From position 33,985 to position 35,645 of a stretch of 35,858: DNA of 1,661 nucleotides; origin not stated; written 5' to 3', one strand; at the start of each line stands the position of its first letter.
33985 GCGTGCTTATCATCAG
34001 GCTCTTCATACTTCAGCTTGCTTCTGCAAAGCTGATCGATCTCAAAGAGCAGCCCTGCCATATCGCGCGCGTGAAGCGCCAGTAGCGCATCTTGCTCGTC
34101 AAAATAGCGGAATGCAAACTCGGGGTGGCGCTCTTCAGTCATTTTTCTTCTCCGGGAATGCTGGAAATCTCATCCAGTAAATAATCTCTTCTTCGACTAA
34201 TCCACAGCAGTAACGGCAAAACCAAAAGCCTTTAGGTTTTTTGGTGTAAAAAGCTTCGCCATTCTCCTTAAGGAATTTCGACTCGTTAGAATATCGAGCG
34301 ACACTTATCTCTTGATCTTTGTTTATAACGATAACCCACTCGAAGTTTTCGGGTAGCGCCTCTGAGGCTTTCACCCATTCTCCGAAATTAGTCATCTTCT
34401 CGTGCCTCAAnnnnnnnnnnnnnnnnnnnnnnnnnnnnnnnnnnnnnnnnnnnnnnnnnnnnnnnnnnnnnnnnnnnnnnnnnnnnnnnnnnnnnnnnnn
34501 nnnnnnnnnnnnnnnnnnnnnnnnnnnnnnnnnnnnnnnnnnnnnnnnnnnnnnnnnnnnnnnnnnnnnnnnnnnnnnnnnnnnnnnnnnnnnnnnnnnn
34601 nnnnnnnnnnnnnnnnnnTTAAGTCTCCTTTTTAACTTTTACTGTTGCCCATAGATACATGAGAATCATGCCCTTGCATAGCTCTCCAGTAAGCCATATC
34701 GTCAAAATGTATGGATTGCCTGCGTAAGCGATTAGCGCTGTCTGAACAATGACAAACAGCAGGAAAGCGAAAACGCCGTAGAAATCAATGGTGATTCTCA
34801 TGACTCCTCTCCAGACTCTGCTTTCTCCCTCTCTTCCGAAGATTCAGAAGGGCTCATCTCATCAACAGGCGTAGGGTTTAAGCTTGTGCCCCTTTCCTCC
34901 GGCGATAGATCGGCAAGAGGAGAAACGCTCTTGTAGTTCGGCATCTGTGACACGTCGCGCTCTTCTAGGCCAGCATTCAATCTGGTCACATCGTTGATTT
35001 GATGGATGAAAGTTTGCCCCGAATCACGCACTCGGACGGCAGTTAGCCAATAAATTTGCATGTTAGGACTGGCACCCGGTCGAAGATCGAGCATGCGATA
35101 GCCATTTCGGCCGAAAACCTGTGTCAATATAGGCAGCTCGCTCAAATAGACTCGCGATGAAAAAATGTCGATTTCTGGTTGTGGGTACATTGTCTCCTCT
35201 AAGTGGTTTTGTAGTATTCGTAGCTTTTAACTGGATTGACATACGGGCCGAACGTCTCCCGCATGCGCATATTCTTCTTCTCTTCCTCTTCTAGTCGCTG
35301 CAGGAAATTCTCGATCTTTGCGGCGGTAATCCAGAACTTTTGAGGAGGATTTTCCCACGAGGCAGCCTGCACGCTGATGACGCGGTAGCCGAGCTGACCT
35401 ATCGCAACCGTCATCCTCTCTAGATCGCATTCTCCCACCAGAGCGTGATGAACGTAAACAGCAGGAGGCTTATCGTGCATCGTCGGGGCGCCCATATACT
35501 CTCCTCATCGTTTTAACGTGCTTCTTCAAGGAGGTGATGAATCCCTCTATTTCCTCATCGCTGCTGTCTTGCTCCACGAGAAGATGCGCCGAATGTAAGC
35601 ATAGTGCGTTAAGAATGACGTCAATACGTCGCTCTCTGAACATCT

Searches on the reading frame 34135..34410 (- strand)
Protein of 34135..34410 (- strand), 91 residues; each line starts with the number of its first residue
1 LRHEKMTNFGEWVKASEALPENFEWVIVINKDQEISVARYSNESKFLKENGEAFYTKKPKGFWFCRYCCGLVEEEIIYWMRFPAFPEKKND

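Call 27: search_protein_families(library=pfam, proteins=[window:34135-34410:-], max_evalue=0.01)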
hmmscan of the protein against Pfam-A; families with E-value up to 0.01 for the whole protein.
window:34135-34410:- (91 aa): 1 family
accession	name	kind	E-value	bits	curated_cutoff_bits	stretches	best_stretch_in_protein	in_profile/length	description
PF04448.17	DUF551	-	0.00072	20.8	22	1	11-86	1-67/68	Protein of unknown function (DUF551)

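Call 67: search_protein_families(library=phrogs, proteins=[window:34135-34410:-], max_evalue=0.001)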
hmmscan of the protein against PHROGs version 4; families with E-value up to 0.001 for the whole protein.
window:34135-34410:- (91 aa): 1 family
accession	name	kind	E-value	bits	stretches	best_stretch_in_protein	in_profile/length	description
phrog_924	-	unknown function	4.2e-08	34.1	1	6-91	86-155/267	-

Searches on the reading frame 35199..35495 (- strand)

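Call 27: search_protein_families(library=pfam, proteins=[window:35199-35495:-], max_evalue=0.01)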
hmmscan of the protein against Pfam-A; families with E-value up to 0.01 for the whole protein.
window:35199-35495:- (98 aa): 0 families

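Call 67: search_protein_families(library=phrogs, proteins=[window:35199-35495:-], max_evalue=0.001)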
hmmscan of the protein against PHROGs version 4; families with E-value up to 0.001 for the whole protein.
window:35199-35495:- (98 aa): 1 family
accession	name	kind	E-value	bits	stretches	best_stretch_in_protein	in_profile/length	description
phrog_23189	-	unknown function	0.00034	21.7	1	18-64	19-65/85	-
